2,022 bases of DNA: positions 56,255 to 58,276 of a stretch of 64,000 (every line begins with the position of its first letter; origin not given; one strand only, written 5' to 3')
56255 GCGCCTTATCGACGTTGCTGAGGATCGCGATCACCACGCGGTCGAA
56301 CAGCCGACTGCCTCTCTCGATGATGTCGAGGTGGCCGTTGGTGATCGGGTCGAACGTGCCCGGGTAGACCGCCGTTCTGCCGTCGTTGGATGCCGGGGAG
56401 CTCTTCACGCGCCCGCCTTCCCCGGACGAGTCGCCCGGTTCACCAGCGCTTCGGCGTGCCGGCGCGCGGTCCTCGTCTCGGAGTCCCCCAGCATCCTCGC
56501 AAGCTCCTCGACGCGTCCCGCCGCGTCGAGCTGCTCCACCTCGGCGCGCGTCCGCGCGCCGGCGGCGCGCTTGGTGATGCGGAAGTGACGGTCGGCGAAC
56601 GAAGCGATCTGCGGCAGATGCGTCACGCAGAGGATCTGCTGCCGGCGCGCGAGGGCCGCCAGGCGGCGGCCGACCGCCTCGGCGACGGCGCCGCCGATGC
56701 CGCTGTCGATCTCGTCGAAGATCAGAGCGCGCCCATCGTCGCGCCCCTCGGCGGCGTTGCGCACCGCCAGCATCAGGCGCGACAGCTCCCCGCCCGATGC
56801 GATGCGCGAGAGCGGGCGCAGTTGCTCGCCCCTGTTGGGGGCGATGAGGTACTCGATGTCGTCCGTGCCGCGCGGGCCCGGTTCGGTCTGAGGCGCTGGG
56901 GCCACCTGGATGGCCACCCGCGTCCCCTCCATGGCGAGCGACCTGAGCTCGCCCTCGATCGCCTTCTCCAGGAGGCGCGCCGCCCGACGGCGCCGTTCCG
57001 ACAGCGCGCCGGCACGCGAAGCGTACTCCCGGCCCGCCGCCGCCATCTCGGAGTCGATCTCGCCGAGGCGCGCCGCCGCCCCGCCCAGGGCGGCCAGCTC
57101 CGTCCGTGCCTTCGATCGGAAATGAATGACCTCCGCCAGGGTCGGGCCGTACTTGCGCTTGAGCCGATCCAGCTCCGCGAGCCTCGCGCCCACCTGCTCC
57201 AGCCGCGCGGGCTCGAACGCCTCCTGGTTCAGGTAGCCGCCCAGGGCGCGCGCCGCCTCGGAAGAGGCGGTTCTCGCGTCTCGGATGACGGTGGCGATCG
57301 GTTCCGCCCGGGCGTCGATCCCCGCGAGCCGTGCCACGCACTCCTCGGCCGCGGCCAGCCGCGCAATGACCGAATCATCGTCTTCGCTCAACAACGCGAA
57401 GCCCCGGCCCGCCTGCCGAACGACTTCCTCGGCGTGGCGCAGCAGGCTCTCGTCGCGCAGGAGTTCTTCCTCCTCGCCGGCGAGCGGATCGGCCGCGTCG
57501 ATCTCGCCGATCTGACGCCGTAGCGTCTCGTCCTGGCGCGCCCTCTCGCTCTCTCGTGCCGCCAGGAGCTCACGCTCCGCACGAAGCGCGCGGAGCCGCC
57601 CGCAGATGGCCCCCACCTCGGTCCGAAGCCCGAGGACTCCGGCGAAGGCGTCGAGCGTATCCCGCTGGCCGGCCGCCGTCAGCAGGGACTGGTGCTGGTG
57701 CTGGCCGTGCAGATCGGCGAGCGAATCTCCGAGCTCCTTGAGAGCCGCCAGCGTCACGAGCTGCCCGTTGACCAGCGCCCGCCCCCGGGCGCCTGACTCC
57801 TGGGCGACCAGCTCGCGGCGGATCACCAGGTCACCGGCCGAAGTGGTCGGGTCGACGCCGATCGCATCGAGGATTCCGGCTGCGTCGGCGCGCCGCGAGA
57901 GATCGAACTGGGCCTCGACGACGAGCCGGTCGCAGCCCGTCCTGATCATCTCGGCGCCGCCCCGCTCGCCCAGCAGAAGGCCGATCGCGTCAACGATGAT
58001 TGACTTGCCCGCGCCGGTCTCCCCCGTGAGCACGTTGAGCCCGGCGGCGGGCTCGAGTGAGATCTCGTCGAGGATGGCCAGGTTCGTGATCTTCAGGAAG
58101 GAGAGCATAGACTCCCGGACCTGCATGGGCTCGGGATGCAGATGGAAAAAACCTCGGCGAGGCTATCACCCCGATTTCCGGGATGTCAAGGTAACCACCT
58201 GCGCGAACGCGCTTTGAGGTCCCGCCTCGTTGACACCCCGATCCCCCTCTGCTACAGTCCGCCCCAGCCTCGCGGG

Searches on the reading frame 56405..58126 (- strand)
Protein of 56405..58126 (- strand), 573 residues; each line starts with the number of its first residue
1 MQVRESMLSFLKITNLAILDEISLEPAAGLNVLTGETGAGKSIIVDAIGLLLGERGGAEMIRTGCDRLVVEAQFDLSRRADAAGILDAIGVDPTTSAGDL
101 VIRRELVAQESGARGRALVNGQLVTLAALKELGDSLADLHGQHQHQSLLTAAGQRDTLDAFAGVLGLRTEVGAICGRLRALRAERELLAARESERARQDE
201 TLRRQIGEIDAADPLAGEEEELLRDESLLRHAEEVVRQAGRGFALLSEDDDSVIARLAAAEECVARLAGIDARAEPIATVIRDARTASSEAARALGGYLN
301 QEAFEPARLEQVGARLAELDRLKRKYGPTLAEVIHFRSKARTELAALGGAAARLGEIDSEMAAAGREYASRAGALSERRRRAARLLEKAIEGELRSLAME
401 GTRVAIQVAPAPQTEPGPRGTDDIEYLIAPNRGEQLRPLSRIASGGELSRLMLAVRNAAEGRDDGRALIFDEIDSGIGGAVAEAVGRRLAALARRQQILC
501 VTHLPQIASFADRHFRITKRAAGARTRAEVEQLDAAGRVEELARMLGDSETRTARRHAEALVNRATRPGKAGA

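Call 92: search_protein_families(library=pfam, proteins=[window:56405-58126:-], max_evalue=0.00001)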
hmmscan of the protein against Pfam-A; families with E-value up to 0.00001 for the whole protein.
window:56405-58126:- (573 aa): 3 families
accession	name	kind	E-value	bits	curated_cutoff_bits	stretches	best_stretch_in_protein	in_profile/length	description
PF02463.25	SMC_N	-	2.3e-16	60.3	40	1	13-523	7-217/220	RecF/RecN/SMC N terminal domain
PF13476.12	AAA_23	-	2.7e-08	35.1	27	1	11-182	2-143/201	AAA domain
PF13304.12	AAA_21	-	6.2e-06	26.9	27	0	30-53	1-24/304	AAA domain, putative AbiEii toxin, Type IV TA system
